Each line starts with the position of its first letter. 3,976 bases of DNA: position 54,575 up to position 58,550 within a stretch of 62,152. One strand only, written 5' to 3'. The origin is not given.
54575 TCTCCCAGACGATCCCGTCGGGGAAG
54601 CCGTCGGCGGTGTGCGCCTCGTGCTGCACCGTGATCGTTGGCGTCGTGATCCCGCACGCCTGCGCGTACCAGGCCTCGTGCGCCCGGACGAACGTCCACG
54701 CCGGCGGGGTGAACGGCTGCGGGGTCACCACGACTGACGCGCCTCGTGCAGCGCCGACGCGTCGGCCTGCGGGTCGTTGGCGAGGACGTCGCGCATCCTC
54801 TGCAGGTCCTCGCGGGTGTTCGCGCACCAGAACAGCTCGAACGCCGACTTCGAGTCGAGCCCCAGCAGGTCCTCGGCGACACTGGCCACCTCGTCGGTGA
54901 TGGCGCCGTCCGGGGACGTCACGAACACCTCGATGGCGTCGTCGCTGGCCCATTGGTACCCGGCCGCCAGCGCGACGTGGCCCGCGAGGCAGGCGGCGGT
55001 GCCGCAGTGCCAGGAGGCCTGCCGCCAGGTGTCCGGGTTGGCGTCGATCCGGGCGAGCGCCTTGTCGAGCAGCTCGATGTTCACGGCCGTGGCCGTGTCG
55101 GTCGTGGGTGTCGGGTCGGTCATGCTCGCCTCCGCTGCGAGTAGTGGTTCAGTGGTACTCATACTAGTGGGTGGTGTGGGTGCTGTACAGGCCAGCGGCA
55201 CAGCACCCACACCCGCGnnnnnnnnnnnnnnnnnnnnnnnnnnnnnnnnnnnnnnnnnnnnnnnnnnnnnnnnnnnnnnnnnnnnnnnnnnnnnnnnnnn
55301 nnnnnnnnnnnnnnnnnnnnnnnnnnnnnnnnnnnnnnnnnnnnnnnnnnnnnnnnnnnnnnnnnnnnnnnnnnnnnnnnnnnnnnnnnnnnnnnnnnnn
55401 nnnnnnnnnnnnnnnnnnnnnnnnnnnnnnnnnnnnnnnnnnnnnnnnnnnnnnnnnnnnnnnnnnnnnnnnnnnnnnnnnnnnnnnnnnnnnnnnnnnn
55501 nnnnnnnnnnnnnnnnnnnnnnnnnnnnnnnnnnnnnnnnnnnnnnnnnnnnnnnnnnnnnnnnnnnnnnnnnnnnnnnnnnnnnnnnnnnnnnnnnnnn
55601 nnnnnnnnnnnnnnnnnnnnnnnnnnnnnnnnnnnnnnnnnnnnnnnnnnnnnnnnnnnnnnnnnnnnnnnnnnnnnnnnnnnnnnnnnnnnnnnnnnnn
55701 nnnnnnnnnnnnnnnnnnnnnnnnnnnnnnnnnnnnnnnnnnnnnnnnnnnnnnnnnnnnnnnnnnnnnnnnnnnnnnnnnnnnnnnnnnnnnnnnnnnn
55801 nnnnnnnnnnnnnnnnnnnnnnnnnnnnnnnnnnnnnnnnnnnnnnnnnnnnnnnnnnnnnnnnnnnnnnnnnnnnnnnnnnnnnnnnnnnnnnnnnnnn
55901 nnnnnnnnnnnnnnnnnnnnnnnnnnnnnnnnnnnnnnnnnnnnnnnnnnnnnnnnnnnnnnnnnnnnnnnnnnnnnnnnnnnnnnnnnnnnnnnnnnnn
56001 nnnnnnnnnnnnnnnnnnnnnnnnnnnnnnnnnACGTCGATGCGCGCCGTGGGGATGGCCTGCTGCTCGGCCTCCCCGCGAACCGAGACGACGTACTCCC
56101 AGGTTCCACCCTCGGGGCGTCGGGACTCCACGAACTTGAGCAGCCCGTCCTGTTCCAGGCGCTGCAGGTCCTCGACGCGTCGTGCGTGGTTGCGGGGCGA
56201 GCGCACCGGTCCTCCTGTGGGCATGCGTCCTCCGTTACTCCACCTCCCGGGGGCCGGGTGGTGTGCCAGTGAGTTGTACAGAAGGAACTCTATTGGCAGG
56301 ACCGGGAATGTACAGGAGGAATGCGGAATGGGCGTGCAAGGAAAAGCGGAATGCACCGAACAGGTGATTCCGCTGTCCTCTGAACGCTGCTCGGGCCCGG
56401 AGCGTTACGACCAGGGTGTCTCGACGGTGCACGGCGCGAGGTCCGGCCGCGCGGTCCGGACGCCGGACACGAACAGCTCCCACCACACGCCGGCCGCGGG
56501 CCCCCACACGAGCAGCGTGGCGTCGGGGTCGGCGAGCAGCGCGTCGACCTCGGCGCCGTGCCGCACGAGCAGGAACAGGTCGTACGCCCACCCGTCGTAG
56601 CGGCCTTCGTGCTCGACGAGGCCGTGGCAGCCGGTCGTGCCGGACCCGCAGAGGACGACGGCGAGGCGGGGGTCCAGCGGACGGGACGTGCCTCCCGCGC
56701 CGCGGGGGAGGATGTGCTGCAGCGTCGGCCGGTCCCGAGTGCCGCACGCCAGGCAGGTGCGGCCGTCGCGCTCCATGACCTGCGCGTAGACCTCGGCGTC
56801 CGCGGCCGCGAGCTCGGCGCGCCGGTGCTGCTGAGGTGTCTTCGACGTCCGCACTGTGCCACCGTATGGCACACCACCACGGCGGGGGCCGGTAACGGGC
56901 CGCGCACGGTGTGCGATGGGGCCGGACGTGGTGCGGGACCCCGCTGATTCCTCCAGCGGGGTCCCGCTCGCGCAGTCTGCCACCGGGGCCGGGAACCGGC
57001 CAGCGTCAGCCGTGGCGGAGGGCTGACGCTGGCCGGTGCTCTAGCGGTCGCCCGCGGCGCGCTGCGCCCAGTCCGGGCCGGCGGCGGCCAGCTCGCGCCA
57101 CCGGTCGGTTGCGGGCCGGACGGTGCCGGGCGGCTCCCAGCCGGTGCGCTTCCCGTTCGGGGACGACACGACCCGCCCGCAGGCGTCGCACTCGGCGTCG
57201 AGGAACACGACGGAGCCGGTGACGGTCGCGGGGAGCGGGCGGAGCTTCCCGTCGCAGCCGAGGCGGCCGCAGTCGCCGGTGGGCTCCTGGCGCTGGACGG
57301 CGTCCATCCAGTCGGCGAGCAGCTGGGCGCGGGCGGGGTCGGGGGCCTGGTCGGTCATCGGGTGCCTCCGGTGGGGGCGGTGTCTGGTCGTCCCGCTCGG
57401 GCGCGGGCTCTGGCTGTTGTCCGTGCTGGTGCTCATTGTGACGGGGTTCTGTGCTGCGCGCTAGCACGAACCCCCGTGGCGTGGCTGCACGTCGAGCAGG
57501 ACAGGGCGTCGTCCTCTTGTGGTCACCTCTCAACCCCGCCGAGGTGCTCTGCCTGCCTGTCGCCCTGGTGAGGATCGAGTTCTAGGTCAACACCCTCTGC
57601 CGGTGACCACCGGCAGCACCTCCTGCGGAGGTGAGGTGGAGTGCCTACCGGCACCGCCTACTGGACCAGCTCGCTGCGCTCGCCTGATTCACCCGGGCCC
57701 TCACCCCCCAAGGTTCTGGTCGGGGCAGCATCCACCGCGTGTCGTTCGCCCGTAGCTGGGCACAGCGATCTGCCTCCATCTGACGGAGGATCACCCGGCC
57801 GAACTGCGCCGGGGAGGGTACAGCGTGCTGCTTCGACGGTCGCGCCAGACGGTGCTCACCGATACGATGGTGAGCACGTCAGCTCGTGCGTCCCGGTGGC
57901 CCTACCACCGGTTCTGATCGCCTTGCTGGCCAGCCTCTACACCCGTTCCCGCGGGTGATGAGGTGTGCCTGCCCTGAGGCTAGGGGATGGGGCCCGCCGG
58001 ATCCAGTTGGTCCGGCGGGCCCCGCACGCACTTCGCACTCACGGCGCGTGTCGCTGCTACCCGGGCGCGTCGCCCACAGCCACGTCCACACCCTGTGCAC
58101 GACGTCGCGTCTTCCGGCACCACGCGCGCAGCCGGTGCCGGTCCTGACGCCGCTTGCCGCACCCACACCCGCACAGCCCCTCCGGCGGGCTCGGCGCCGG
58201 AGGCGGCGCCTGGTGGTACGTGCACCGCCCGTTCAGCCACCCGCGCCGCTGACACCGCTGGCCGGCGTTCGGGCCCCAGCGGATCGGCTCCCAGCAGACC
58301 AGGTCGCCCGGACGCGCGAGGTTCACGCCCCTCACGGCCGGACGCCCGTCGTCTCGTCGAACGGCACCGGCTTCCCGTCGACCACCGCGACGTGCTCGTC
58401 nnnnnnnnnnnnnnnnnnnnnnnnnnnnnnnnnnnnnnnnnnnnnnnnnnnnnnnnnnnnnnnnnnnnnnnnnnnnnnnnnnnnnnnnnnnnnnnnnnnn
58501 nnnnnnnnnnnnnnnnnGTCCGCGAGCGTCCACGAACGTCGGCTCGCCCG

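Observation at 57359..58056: ~0.7-kb ORF-free, hairpin-dense region in a tightly packed genome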

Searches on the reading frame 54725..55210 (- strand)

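Call 13: search_protein_families(library=phrogs, proteins=[window:54725-55210:-], max_evalue=0.01)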
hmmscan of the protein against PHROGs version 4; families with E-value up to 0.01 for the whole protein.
window:54725-55210:- (161 aa): 2 families
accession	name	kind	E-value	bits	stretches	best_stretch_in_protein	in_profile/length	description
phrog_889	-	unknown function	8.6e-18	65.4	1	39-150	11-148/162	-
phrog_30739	-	unknown function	1.7e-06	29.2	1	41-84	2-50/163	-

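Call 14: search_protein_families(library=pfam, proteins=[window:54725-55210:-], max_evalue=0.01)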
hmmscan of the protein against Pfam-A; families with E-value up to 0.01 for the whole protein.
window:54725-55210:- (161 aa): 0 families

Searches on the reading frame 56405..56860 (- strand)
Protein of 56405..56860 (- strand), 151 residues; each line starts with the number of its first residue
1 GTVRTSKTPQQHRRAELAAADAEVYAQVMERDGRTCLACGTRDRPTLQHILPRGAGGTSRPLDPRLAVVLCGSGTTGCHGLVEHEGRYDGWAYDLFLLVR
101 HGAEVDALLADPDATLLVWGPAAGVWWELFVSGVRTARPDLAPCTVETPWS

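Call 13: search_protein_families(library=phrogs, proteins=[window:56405-56860:-], max_evalue=0.01)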
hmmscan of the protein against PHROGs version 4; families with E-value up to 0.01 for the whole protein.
window:56405-56860:- (151 aa): 11 families
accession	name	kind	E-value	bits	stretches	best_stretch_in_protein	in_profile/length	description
phrog_740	-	DNA, RNA and nucleotide metabolism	2e-11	44.4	1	12-85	17-87/332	HNH endonuclease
phrog_7370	-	DNA, RNA and nucleotide metabolism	1.1e-06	29.7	1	9-84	20-89/115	HNH endonuclease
phrog_589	-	DNA, RNA and nucleotide metabolism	9.8e-06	26.4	1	4-80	62-136/179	HNH endonuclease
phrog_14515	-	DNA, RNA and nucleotide metabolism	2.6e-05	25.4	1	65-85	10-30/77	HNH endonuclease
phrog_7785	-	DNA, RNA and nucleotide metabolism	6.3e-05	24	1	12-61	51-97/147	HNH endonuclease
phrog_16726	-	DNA, RNA and nucleotide metabolism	0.00037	21.3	1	21-58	81-123/308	HNH endonuclease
phrog_5718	-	DNA, RNA and nucleotide metabolism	0.0012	19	1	7-67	102-165/394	HNH endonuclease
phrog_2214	-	DNA, RNA and nucleotide metabolism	0.0012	19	1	19-67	179-228/429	HNH endonuclease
phrog_28142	-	DNA, RNA and nucleotide metabolism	0.0035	18.3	1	35-85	24-77/129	HNH endonuclease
phrog_22514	-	DNA, RNA and nucleotide metabolism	0.0046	18.1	1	6-59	42-92/187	HNH endonuclease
phrog_144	-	DNA, RNA and nucleotide metabolism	0.0047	17.6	1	23-73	74-127/175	HNH endonuclease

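Call 14: search_protein_families(library=pfam, proteins=[window:56405-56860:-], max_evalue=0.01)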
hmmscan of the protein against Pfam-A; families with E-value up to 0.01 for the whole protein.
window:56405-56860:- (151 aa): 0 families

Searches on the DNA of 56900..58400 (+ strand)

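Call 9: search_rna_families(source=window, start=56900, end=58400, threshold=evalue, max_evalue=10)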
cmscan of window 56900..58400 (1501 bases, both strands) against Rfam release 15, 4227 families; matches with E-value up to 10: 10.
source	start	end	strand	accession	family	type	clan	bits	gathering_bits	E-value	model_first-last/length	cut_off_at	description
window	57951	57997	+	RF00095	snoPyro_CD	Gene; snRNA; snoRNA; CD-box;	CL00132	22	45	0.086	1-58/58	no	Pyrococcus C/D box small nucleolar RNA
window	56994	57037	+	RF03240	MIR5534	Gene; miRNA;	-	21.4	79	0.45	1-102/102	no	MIR5534 microRNA precursor family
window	57979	58036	+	RF03819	mir-Ro6-3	Gene; miRNA;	-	21.3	79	2.1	1-72/72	no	mir-Ro6-3 microRNA precursor family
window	57002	57030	+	RF01836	weev_FSE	Cis-reg; frameshift_element;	-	20.4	40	3.6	1-27/27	no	ribosomal frameshift site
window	57985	58023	-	RF03819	mir-Ro6-3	Gene; miRNA;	-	19.5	79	5.2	15-62/72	no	mir-Ro6-3 microRNA precursor family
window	57421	57494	+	RF03407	MIR531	Gene; miRNA;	-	18.4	70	3.4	1-69/69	no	MIR531 microRNA precursor family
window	58142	58165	-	RF01382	HIV-1_SL4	Cis-reg;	-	17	31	2.3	1-20/20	no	HIV-1 stem-loop 4 packaging signal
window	56933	56968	+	RF04224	mir-9229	Gene; miRNA;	-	15.9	71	9.3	1-76/76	no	mir-9229 microRNA precursor family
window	57951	58003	+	RF01142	sR19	Gene; snRNA; snoRNA; CD-box;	-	11.9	45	7.3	1-63/63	no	Small nucleolar RNA sR19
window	58192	58216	-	RF00222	IRES_Bag1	Cis-reg; IRES;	-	11.3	37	6.9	198-224/370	no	Bag-1 internal ribosome entry site (IRES)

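Call 10: search_dna_similar(query=window:57359-58056:+, collection=phages, mode=distant, max_rows=40)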
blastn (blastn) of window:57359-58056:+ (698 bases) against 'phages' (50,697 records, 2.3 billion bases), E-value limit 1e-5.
No match.

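Call 73: search_rna_families(sources=[L090, L091, L084, L086], threshold=evalue, max_evalue=5)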
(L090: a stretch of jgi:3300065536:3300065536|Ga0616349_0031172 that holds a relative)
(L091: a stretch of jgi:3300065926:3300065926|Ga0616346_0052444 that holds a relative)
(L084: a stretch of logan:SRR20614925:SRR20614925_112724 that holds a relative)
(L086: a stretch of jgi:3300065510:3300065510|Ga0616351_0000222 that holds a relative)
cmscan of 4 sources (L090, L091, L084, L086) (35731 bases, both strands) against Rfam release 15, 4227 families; matches with E-value up to 5: 5.
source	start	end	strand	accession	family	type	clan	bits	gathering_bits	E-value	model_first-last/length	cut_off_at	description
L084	6604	6655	+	RF01068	Guanidine-II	Cis-reg; riboswitch;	-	31.8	32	0.009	1-48/48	no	Guanidine-II riboswitch aptamer (mini-ykkC)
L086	12704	12841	-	RF01754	radC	Cis-reg;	-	25.1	40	0.48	1-149/149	no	radC RNA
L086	8071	8135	-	RF01116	Yfr1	Gene; sRNA;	-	22.9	38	1.8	1-59/59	no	Cyanobacterial functional RNA 1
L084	8733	8783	+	RF01759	sucC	Cis-reg;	-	21.8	50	2.1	1-70/70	no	sucC RNA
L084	1345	1379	+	RF01151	snoU82P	Gene; snRNA; snoRNA; CD-box;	-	18.3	42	1.7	1-55/55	no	Small nucleolar RNA U82P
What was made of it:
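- On GOLLD / ROOL (Rfam RF01998, RF03087): A permissive scan of 56900-58400 (E <= 10) and of loci L084, L086, L090 and L091 (E <= 5) gives no hit to these or any other plausible family at the tract (calls 9, 73).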
